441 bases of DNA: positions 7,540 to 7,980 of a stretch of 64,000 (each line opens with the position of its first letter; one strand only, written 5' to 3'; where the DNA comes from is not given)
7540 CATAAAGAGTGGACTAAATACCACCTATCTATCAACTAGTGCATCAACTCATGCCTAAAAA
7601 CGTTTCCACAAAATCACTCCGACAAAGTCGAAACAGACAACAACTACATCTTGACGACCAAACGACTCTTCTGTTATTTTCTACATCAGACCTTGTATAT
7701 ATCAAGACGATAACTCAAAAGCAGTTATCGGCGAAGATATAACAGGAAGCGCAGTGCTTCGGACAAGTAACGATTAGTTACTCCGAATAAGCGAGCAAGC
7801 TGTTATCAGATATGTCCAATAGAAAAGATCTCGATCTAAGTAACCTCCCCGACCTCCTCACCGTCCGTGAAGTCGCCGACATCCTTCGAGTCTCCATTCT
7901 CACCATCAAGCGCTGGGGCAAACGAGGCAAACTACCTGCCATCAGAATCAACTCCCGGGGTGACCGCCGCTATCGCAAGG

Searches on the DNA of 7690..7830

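Call 25: search_rna_families(source=window, start=7690, end=7830, threshold=evalue, max_evalue=10, show_alignments=3)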
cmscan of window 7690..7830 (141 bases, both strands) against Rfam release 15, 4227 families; matches with E-value up to 10: 1.
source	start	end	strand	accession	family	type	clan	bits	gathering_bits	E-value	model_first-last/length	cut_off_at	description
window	7694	7754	-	RF02218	ZNRD1-AS1_1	Gene; lncRNA;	-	10.2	50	6.9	1-68/68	no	ZNRD1 antisense RNA 1 conserved region 1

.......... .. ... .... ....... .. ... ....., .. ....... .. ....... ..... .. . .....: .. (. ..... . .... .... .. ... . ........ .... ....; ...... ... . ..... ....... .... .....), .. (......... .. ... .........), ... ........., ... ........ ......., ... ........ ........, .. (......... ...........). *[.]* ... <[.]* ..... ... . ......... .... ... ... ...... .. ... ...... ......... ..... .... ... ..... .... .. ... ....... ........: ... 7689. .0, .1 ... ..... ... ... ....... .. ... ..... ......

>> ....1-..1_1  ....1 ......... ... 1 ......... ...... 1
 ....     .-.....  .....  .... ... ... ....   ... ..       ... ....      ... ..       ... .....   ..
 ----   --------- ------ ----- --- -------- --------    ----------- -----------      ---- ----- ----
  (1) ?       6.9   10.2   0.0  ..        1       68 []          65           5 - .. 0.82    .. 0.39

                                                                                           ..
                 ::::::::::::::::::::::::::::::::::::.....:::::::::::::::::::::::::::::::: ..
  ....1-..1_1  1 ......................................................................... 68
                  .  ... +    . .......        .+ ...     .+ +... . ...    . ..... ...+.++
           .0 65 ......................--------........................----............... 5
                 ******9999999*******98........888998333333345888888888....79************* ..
